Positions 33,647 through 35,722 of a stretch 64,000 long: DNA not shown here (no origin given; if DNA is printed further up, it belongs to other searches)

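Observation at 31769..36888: Translationally coupled five-gene operon of unknown pathway: nitroreductase, asparaginase-II-family, YjbQ, secreted PQQ-dehydrogenase, membrane-anchored hypothetical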

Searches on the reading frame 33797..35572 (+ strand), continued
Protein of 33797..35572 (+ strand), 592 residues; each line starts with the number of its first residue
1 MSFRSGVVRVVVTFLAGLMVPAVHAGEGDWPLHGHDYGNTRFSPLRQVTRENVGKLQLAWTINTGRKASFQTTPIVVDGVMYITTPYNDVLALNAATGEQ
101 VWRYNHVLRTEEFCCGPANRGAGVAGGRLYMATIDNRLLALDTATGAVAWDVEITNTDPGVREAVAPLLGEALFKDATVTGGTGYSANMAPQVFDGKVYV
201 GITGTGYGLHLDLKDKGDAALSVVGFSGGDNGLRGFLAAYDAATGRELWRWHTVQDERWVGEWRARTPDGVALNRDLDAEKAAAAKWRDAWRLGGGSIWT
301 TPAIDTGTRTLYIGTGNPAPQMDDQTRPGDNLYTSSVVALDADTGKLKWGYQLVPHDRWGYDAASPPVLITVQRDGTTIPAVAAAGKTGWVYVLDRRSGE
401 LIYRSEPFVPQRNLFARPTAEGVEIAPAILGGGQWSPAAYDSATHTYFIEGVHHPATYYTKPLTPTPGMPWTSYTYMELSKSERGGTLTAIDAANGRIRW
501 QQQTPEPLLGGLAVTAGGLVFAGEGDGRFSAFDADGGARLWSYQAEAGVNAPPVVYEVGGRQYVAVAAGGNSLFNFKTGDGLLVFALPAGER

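Call 27: find_related_loci(query=window:33797-35572:+, collection=metagenome_contigs, flank=7000)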
Query window:33797-35572:+ (592 aa) in metagenome_contigs; peptide patterns used: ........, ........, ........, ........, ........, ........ (x = any residue, [..] = any of these).
83 stretches matched a pattern; 46 encode a relative of the query (tblastn E <= 1e-3); 46 distinct loci.
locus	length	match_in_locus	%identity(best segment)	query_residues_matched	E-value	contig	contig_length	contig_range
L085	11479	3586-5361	95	1-592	0e+0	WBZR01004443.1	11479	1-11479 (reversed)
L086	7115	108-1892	84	2-592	0e+0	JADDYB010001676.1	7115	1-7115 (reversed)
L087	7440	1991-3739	59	2-588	0e+0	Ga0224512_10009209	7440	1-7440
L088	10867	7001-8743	59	9-588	0e+0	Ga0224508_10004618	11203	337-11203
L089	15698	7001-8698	72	25-589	0e+0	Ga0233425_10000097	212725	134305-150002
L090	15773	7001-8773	92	1-591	0e+0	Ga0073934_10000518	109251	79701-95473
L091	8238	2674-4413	55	10-589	0e+0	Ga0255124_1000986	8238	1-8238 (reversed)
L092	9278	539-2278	55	10-589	0e+0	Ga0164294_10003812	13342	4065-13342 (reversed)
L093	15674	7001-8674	56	29-588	0e+0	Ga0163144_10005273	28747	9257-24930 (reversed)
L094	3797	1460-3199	54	10-589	0e+0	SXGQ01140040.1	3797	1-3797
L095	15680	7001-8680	55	29-588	0e+0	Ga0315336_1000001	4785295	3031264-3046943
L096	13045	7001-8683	55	29-591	0e+0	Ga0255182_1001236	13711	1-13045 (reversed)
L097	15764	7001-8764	55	1-589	0e+0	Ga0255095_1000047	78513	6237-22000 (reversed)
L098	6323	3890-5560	54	29-587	0e+0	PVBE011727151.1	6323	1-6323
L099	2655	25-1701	53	29-588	0e+0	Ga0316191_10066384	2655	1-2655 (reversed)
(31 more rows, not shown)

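Call 68: search_protein_families(library=pfam, proteins=[L089:8848-9771:-, L089:4494-4808:+], max_evalue=0.01)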
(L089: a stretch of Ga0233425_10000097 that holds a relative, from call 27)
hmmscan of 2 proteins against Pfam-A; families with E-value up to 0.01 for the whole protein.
L089:8848-9771:- (307 aa): 1 family
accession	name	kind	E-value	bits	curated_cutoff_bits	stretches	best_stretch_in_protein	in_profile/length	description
PF04892.17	VanZ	-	0.0072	17.4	30.1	0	35-111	56-122/126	VanZ like family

L089:4494-4808:+ (105 aa): 0 families
